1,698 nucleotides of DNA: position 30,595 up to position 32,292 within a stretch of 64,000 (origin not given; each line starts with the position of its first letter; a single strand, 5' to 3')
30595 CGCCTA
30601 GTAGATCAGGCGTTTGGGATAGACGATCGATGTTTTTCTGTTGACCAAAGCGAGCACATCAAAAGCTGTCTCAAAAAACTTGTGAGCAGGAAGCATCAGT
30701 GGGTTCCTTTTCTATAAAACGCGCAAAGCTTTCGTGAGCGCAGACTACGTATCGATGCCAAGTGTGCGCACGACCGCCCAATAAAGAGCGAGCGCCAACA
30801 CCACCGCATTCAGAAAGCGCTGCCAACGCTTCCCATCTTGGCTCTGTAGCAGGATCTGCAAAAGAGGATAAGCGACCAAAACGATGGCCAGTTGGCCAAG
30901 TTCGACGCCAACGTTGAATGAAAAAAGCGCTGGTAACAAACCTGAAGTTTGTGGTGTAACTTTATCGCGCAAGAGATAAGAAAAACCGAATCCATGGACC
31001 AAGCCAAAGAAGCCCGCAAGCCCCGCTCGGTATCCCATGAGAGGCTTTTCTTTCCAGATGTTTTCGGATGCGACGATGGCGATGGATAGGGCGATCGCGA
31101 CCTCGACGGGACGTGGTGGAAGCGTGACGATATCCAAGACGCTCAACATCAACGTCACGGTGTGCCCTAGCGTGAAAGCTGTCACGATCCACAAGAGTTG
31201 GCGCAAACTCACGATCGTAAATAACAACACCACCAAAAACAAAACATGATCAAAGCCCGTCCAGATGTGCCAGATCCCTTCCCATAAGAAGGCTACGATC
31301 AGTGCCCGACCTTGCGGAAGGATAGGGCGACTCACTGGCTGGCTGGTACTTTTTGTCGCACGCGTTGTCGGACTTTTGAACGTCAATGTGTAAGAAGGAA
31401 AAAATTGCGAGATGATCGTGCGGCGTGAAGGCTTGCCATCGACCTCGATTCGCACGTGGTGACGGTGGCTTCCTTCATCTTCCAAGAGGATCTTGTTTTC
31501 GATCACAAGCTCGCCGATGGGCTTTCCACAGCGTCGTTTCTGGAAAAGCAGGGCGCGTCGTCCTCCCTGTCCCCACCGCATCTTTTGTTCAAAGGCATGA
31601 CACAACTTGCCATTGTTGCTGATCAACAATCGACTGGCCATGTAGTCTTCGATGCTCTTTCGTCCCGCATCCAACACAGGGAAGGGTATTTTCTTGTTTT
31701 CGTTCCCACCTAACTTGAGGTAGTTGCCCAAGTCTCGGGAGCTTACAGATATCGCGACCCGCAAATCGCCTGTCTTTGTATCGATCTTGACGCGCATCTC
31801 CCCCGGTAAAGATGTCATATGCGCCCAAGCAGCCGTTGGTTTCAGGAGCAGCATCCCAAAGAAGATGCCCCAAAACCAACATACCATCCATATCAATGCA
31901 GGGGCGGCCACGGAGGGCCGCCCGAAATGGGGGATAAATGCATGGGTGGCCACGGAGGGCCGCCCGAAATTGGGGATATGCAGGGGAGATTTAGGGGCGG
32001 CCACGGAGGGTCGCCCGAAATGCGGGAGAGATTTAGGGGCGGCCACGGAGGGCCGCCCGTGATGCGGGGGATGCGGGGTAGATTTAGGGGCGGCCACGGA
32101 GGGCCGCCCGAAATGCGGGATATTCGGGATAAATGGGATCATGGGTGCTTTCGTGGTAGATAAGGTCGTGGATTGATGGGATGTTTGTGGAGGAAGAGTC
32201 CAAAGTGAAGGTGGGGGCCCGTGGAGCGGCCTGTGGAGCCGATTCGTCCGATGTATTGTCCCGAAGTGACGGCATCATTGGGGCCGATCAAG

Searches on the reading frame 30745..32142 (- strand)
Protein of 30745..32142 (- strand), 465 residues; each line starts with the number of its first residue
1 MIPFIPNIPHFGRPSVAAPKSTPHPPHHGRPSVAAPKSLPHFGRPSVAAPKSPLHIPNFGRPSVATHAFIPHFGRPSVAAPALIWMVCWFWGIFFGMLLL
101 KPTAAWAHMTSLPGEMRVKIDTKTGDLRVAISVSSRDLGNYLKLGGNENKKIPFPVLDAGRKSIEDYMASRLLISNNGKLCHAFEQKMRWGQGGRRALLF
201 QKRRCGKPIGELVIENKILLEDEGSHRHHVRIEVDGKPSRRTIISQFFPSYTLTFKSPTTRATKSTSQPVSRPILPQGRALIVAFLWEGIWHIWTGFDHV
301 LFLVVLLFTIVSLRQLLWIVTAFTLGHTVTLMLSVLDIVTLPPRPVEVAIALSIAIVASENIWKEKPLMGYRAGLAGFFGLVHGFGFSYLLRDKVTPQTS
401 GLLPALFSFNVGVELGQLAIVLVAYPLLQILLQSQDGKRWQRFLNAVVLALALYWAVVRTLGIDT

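Call 96: search_protein_families(library=pfam, proteins=[window:30745-32142:-], max_evalue=0.00001)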
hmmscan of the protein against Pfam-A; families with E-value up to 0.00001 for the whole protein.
window:30745-32142:- (465 aa): 2 families
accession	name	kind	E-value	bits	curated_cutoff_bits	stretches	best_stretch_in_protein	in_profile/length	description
PF13795.12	HupE_UreJ_2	-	2.1e-44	151.4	24.5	1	285-433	1-154/156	HupE / UreJ protein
PF04955.18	HupE_UreJ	-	4.7e-08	33.2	23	1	286-451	22-175/179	HupE / UreJ protein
